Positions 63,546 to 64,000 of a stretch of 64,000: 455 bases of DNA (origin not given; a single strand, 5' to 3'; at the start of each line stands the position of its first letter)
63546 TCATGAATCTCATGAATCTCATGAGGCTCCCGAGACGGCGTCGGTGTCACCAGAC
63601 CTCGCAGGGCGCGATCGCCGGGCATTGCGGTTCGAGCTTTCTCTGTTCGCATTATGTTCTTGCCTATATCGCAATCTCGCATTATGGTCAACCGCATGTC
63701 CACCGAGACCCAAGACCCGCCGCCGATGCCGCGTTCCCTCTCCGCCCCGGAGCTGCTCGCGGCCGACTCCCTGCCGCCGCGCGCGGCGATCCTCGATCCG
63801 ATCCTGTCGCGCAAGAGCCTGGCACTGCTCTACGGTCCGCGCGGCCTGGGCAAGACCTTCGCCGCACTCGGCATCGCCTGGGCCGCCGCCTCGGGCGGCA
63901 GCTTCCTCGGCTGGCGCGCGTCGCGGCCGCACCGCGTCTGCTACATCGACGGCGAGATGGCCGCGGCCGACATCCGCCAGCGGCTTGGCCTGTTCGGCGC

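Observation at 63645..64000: SOS-boxed, probably leaderless RepA/AAA_25-like ATPase gene missed by the ORF track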

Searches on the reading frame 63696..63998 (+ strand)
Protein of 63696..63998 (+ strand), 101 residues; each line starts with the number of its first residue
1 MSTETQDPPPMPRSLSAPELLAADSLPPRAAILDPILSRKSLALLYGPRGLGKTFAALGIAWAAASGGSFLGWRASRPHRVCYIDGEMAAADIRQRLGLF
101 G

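Call 7: search_protein_families(library=pfam, proteins=[window:63696-63998:+], max_evalue=1)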
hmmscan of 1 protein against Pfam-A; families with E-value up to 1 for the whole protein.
seq(101 aa): 7 families
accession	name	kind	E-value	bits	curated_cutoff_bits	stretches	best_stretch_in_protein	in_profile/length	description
PF13481.12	AAA_25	-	3.8e-16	59.7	27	1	21-97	15-91/195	AAA domain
PF00004.35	AAA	-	0.011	16.6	21.2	1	44-64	2-22/131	ATPase family associated with various cellular activities (AAA)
PF25199.1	nSTAND_NTPase5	-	0.061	13.6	34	1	38-76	39-78/145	Novel STAND NTPase 5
PF13191.12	AAA_16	-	0.1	13.5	32.6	1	33-61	16-45/167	AAA ATPase domain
PF01695.23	IstB_IS21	-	0.12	12.3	24.1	1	40-68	92-120/238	IstB-like ATP binding protein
PF13604.12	AAA_30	-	0.28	11.3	27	1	36-68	14-46/191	AAA domain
PF20720.3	nSTAND3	-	0.42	10.8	27.2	1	36-66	13-43/155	Novel STAND NTPase 3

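Call 8: search_protein_families(library=ncbifam, proteins=[window:63696-63998:+], max_evalue=1)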
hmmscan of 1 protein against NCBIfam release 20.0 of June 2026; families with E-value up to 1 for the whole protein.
seq(101 aa): 4 families
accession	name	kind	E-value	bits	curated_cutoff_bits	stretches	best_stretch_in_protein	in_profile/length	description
NF038214.1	IS21_help_AAA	equivalog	0.012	15.3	200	1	38-68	88-118/232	IS21-like element helper ATPase IstB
NF006616.1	PRK09183.1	subfamily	0.14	11.4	300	1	37-68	97-128/253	IS21-like element helper ATPase IstB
NF003229.0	PRK04195.1-5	equivalog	0.21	10.2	280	1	41-61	45-65/413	replication factor C large subunit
NF005304.0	PRK06835.1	equivalog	0.24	10.4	215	1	43-61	186-204/330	ATP-binding protein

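Call 9: find_homologous_proteins(query=window:63696-63998:+)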
Query seq(101 aa) (101 aa): 86 proteins with E <= 0.001 among 109 candidates.
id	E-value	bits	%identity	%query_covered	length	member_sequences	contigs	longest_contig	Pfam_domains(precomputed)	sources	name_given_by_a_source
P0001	3.8e-39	151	75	96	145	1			PF13481.13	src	-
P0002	1.3e-37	146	77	92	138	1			PF13481.13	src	-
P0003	3.3e-37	145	77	90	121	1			PF13481.13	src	-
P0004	3.4e-37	145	84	72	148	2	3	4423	PF13481.13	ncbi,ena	-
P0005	4.6e-37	144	75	94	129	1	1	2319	PF13481.13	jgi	-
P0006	3.6e-36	141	74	95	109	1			PF13481.13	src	-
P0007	3.8e-36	141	76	90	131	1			PF13481.13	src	-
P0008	5.4e-36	141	74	95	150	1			PF13481.13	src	-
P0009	1.4e-35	139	73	94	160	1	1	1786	PF13481.13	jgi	jgi:putative DNA primase/helicase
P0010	3.8e-35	138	74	91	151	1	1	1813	PF13481.13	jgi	jgi:hypothetical protein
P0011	5.6e-35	137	82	81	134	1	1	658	PF13481.13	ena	-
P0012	1.2e-34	136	77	90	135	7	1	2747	PF13481.13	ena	-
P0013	1.3e-34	136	71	97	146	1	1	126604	PF13481.13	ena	-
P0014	1.6e-34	136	73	95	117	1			PF13481.13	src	-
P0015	2.1e-34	136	81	84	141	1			PF13481.13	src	-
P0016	2.6e-34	135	74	90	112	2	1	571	PF13481.13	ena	-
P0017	3.1e-34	135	75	90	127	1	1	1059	PF13481.13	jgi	jgi:RecA-family ATPase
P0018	3.4e-34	135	73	91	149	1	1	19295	PF13481.13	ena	-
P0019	4.8e-34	134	75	90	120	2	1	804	PF13481.13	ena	-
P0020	5.1e-34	134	71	90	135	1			PF13481.13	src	-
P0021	8.9e-34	134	75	90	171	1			PF13481.13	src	-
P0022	1.5e-33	133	66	96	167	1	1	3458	PF13481.13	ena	-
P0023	1.7e-33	133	71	90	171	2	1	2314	PF13481.13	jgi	-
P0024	2.0e-33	132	76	84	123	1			PF13481.13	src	-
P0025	2.3e-33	132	72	88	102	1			PF13481.13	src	-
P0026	2.7e-33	132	75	90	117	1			PF13481.13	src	-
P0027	7.9e-33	130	73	92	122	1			PF13481.13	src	-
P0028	8.1e-33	130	68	89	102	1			PF13481.13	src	-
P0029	1.2e-32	130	77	86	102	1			PF13481.13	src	-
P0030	7.0e-32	127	65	94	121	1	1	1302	PF13481.13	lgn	-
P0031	1.0e-31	127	73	90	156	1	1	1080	PF13481.13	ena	-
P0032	1.0e-31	127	69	89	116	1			PF13481.13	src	-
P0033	1.7e-31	126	70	90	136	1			PF13481.13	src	-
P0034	2.1e-31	126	69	89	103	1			PF13481.13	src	-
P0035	2.4e-31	126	77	76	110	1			PF13481.13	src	-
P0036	2.6e-31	126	70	87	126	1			PF13481.13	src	-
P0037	6.0e-31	124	72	84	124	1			PF13481.13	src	-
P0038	6.1e-31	124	68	95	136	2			PF13481.13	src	-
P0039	7.1e-31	124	70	90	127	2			PF13481.13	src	-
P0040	8.9e-31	124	77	82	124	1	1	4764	PF13481.13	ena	-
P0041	1.6e-30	123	68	90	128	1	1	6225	PF13481.13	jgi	jgi:hypothetical protein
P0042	2.9e-30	122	65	93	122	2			PF13481.13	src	-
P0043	3.0e-30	122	68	90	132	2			PF13481.13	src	-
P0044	3.7e-30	122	67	90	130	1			PF13481.13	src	-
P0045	4.1e-30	122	68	90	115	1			PF13481.13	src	-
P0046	5.8e-30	121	70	90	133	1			PF13481.13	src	-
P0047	1.0e-29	121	74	86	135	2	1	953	PF13481.13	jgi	jgi:hypothetical protein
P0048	1.0e-29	121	71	84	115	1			PF13481.13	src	-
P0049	1.1e-29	120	68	93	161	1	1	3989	PF13481.13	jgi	jgi:AAA domain-containing protein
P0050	1.1e-29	120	66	90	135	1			PF13481.13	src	-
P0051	1.7e-29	120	67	86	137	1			PF13481.13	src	-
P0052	2.1e-29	120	71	86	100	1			PF13481.13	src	-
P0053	4.3e-29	118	62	100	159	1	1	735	PF13481.13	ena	-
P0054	7.6e-29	118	74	75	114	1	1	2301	PF13481.13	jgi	jgi:AAA domain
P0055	9.4e-29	117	66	86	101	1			PF13481.13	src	-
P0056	1.3e-28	117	74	69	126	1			PF13481.13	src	-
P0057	3.8e-28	115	64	89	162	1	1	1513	PF13481.13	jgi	jgi:putative DNA primase/helicase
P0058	4.7e-28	115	68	83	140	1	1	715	PF13481.13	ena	-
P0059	4.9e-28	115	78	80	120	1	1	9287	PF13481.13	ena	-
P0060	1.1e-27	114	77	69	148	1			PF13481.13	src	-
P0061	2.8e-27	113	63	90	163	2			PF13481.13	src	-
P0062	4.2e-27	112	71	81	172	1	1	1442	PF13481.13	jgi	jgi:AAA domain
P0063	6.5e-27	111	68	87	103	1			PF13481.13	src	-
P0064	8.9e-27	111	67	87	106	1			PF13481.13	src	-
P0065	9.8e-27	111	75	74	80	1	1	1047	PF13481.13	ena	-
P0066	2.6e-26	110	72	77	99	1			PF13481.13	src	-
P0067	6.3e-26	108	64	87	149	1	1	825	PF13481.13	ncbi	-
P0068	8.2e-25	105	65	87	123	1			PF13481.13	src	-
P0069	8.8e-25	105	68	77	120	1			PF13481.13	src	-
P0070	3.5e-24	103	76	71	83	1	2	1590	PF13481.13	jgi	jgi:hypothetical protein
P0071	8.7e-24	101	58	93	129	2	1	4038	PF13481.13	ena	-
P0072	2.8e-23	100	65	80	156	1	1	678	PF13481.13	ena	-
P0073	2.8e-23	100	90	41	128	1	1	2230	PF13481.13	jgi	jgi:hypothetical protein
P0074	7.0e-22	95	82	56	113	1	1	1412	PF06267.18,PF13481.13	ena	-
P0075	4.2e-21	93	66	70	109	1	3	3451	PF13481.13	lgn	-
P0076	9.4e-21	92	61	76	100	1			PF13481.13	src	-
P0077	1.0e-20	92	57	80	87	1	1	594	PF13481.13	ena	-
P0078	6.5e-19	86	72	59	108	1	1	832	PF13481.13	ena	-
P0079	7.9e-19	86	76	56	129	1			PF13481.13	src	-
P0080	1.9e-18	84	72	63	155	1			PF13481.13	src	-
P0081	2.2e-17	81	66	67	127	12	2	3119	PF13481.13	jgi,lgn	jgi:hypothetical protein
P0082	2.5e-15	74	83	47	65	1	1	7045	PF13481.13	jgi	jgi:RecA-family ATPase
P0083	7.5e-15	73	65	56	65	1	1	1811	PF13481.13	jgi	jgi:RecA-family ATPase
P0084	1.2e-14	72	76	50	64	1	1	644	PF13481.13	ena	-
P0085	1.1e-13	69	78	46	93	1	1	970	PF13481.13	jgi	jgi:hypothetical protein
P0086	6.8e-13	66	76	50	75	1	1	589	PF13481.13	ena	-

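Call 10: find_related_loci(query=window:63696-63998:+, collection=genome_contigs, flank=6000)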
Query seq(101 aa) (101 aa) in genome_contigs; peptide patterns used: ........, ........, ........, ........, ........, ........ (x = any residue, [..] = any of these).
599 stretches matched a pattern (row limit reached: there are more); 11 encode a relative of the query (tblastn E <= 1e-3); 11 distinct loci.
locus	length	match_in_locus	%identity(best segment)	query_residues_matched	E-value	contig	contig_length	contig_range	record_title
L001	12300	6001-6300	74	3-101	3e-41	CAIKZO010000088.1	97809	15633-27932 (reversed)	MAG: Enhydrobacter aerosaccus isolate Umea2_bin-0026 genome assembly, contig: bin-0026:088/175, whole genome shotgun seq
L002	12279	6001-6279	71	4-101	2e-40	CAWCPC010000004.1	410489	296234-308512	MAG: uncultured Alphaproteobacteria bacterium isolate MFD04967.bin.1.213 genome assembly, contig: contig_30260, whole ge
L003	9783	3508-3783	75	3-101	2e-40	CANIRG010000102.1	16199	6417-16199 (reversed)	MAG: Rhodospirillales bacterium isolate RH-15aug16-120 genome assembly, contig: RH-15aug16-C7452, whole genome shotgun s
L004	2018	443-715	68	11-101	4e-36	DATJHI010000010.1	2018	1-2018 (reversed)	MAG TPA_asm: Caulobacteraceae bacterium isolate SMAG_U15508 k141_1824882, whole genome shotgun sequence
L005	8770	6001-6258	61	15-101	1e-28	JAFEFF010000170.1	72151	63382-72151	MAG: Proteobacteria bacterium isolate SZAS LIN-11 LIN-390__170__length-72151, whole genome shotgun sequence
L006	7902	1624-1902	61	7-101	6e-27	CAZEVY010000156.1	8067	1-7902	MAG TPA_asm: uncultured Solibacteraceae bacterium isolate SRP237561_co1_63 genome assembly, contig: NODE_18088_length_80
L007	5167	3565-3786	54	25-98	1e-24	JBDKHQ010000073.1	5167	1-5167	MAG: Pseudomonadota bacterium isolate flintriver_2019_sw_WHONDRS-S19S_0015_B_bin.75 scaffold_1848675, whole genome shotg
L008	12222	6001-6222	54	25-98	2e-24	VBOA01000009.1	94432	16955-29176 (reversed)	MAG: Gammaproteobacteria bacterium isolate GP_35 14_0903_02_30cm_scaffold_87, whole genome shotgun sequence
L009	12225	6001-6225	55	23-97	4e-22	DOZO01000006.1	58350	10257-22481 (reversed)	MAG TPA_asm: Desulfobulbaceae bacterium isolate UBA11700 contig_1519, whole genome shotgun sequence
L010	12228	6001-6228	51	21-96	2e-21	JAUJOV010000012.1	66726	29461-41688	MAG: Sphingomicrobium sp. isolate YX3bin28 opera_contig_824, whole genome shotgun sequence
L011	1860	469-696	42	27-100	9e-17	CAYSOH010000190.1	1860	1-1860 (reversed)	MAG TPA_asm: uncultured archaeon isolate SRP092796_co3_443 genome assembly, contig: NODE_214516_length_1860_cov_18.71856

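Call 18: search_protein_families(library=pfam, proteins=[L001:5998-6909:+, L002:5953-6885:+, L003:3439-4392:+, L002:6928-7335:+, L003:4530-4940:+, L001:7094-7510:-], max_evalue=0.1)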
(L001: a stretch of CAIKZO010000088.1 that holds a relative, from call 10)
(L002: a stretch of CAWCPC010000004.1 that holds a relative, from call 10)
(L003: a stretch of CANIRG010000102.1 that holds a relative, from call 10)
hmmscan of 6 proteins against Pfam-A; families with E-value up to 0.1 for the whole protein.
L001:5998-6909:+ (303 aa): 9 families
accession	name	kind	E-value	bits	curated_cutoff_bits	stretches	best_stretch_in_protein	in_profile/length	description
PF13481.12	AAA_25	-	1e-25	91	27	1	20-186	13-193/195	AAA domain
PF13384.12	HTH_23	-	1.3e-05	25.3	24.6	1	264-300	10-46/50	Homeodomain-like domain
PF13551.12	HTH_29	-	3.1e-05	24.4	28.1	1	265-300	5-41/64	Winged helix-turn helix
PF13518.12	HTH_28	-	0.0022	18.5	25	1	268-300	9-41/52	Helix-turn-helix domain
PF02796.21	HTH_7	-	0.0033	18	23.8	1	261-290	11-40/45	Helix-turn-helix domain of resolvase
PF00004.35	AAA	-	0.0035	18.2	21.2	1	44-77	2-33/131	ATPase family associated with various cellular activities (AAA)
PF13191.12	AAA_16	-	0.041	14.8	32.6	0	34-70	17-55/167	AAA ATPase domain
PF13936.12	HTH_38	-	0.073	13.3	27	0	264-290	13-39/44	Helix-turn-helix domain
PF12728.13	HTH_17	-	0.078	13.7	27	0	276-294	6-24/51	Helix-turn-helix domain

L002:5953-6885:+ (310 aa): 6 families
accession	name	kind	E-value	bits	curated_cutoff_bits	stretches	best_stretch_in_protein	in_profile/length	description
PF13481.12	AAA_25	-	4.5e-23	82.3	27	1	28-195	13-194/195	AAA domain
PF13384.12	HTH_23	-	0.0012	19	24.6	1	271-308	9-46/50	Homeodomain-like domain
PF00004.35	AAA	-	0.0089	16.9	21.2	1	52-72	2-22/131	ATPase family associated with various cellular activities (AAA)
PF13191.12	AAA_16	-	0.025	15.5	32.6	1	49-69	25-45/167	AAA ATPase domain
PF13551.12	HTH_29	-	0.072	13.6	28.1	0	272-308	4-41/64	Winged helix-turn helix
PF13086.12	AAA_11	-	0.096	12.9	27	0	44-100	13-66/257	AAA domain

L003:3439-4392:+ (317 aa): 8 families
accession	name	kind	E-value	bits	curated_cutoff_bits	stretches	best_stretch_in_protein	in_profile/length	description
PF13481.12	AAA_25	-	3.9e-25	89.1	27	1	36-202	15-194/195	AAA domain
PF13551.12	HTH_29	-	5.7e-07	30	28.1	1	281-316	6-42/64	Winged helix-turn helix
PF13384.12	HTH_23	-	0.00075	19.7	24.6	1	279-315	10-46/50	Homeodomain-like domain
PF00004.35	AAA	-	0.018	15.9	21.2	1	58-78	2-22/131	ATPase family associated with various cellular activities (AAA)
PF02796.21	HTH_7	-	0.021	15.4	23.8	1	273-304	8-39/45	Helix-turn-helix domain of resolvase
PF13479.12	AAA_24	-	0.038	14.3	27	0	57-102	5-32/195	AAA domain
PF09339.16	HTH_IclR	-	0.043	14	22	0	286-316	18-48/52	IclR helix-turn-helix domain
PF01978.25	TrmB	-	0.061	13.6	25.6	0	286-316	22-52/68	Sugar-specific transcriptional regulator TrmB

L002:6928-7335:+ (135 aa): 0 families

L003:4530-4940:+ (136 aa): 3 families
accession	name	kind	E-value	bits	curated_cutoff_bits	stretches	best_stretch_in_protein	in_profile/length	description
PF12680.13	SnoaL_2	-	1.2e-16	61.6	27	1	24-126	3-100/102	SnoaL-like domain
PF07366.18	SnoaL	-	5.1e-07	30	28.4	1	29-131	11-116/126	SnoaL-like polyketide cyclase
PF14534.12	DUF4440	-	0.00038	21.3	25.2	1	21-121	4-101/107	Domain of unknown function (DUF4440)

L001:7094-7510:- (138 aa): 0 families

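Call 22: find_related_loci(query=A1, collection=metagenome_contigs, flank=5000)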
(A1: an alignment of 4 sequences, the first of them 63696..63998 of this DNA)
Query A1 (101 aa) in metagenome_contigs; peptide patterns used: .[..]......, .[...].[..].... (x = any residue, [..] = any of these).
600 stretches matched a pattern (row limit reached: there are more); 477 encode a relative of the query (tblastn E <= 1e-3); the best 80 are kept; 80 distinct loci.
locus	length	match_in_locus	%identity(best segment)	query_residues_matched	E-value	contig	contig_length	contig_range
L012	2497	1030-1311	74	7-101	5e-42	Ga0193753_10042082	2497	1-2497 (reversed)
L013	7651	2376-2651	73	9-101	7e-40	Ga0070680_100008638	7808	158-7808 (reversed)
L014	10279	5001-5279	71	8-101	4e-39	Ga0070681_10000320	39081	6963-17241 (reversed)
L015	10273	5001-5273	73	10-101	5e-39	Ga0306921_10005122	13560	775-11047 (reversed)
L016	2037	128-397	74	11-101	2e-38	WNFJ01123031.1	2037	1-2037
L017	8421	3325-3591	73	11-101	6e-38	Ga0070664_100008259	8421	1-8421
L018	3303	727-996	70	10-101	1e-36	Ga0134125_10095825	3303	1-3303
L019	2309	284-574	64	1-101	4e-36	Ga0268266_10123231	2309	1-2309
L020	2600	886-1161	68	8-100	6e-36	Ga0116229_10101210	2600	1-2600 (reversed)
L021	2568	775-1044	67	11-101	2e-35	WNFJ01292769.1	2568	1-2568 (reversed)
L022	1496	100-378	77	8-101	8e-36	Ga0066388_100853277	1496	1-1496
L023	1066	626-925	61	1-101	3e-36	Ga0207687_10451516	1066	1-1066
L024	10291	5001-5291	66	5-101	2e-34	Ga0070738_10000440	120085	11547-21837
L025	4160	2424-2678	64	11-96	6e-32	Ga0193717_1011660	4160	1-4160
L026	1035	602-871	60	11-101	4e-31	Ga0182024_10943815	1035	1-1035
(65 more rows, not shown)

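Call 29: search_protein_families(library=phrogs, proteins=[L001:5998-6909:+, L015:5895-6302:+, L015:6299-6742:+, L017:4657-5145:+, L002:6928-7335:+], max_evalue=0.01)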
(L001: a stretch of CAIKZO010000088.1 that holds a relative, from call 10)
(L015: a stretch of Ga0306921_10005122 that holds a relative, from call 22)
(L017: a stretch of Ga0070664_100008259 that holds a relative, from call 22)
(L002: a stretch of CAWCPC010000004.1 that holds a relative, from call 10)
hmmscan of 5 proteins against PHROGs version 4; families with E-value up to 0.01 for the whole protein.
L001:5998-6909:+ (303 aa): 12 families
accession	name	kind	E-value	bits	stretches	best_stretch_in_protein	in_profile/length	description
phrog_906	-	DNA, RNA and nucleotide metabolism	7e-13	49.2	1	16-192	503-683/872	DNA polymerase/primase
phrog_3123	-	unknown function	3.1e-12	46.9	1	33-197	334-519/583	-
phrog_6357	-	unknown function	5.8e-08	33.4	1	36-205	27-187/321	-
phrog_2850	-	unknown function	2.7e-07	30.9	1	35-97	153-213/465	-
phrog_6012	-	DNA, RNA and nucleotide metabolism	2.8e-06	27.8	1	26-190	129-300/447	DNA helicase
phrog_13004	-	unknown function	3.1e-05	24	1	33-104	125-197/363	-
phrog_1284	-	unknown function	7.8e-05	23.2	1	34-186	29-187/306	-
phrog_2597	-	DNA, RNA and nucleotide metabolism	9.9e-05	22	1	32-98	359-424/747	DNA primase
phrog_239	-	DNA, RNA and nucleotide metabolism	0.00056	20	0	40-97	358-406/801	DNA primase/helicase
phrog_19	-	DNA, RNA and nucleotide metabolism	0.00071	19.5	1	42-101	355-404/621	DnaB-like replicative helicase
phrog_1366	-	unknown function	0.0012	19.5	1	42-144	16-96/307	-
phrog_3228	-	DNA, RNA and nucleotide metabolism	0.0069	15.7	1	25-91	359-424/766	replicative helicase-primase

L015:5895-6302:+ (135 aa): 0 families

L015:6299-6742:+ (147 aa): 0 families

L017:4657-5145:+ (162 aa): 1 family
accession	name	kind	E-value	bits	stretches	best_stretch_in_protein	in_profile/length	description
phrog_38722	-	unknown function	0.0023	19.3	1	42-111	8-79/130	-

L002:6928-7335:+ (135 aa): 0 families

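Call 30: search_protein_families(library=padloc, proteins=[L001:5998-6909:+, L015:5895-6302:+, L015:6299-6742:+], max_evalue=0.01)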
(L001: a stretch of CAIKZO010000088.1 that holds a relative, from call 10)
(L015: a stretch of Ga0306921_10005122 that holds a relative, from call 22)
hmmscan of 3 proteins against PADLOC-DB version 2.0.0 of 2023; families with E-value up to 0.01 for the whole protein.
L001:5998-6909:+ (303 aa): 1 family
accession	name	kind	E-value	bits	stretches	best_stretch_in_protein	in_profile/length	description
PDLC04140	mad8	-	4.4e-06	24.4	1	38-102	25-76/314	mads_8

L015:5895-6302:+ (135 aa): 0 families

L015:6299-6742:+ (147 aa): 0 families

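Call 31: search_solved_structures(query=L001:5998-6906:+, max_evalue=0.01)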
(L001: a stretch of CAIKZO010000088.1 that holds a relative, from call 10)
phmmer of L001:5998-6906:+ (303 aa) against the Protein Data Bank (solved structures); distinct sequences matched with E-value up to 0.01: 3.
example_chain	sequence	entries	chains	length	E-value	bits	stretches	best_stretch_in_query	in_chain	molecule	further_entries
5vc7_A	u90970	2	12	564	0.0022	20.5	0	24-74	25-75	VCP-like ATPase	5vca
5g4g_A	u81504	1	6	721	0.0041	19.6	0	24-74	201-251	VCP-LIKE ATPASE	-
5g4f_A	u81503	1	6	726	0.0042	19.6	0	24-74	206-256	VCP-LIKE ATPASE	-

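Call 32: search_dna_similar(query=L001:5998-6906:+, collection=plasmids, mode=protein, max_rows=25)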
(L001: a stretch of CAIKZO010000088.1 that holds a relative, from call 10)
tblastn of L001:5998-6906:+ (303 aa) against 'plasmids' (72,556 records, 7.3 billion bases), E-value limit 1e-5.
Records with a match: 1; places in all: 1; records where one place covers at least 80% of the query: 0.
Best place of each record, by identity: <60% 1.
By first word of the organism name: Nitrobacter 1.
By predicted mobility (MOB-suite, as given by PLSDB): conjugative 1.
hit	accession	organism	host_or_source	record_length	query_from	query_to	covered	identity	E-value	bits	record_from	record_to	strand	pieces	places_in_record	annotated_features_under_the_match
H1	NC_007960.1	Nitrobacter hamburgensis X14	-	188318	154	284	43%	38.8%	5e-23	106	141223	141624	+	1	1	hypothetical protein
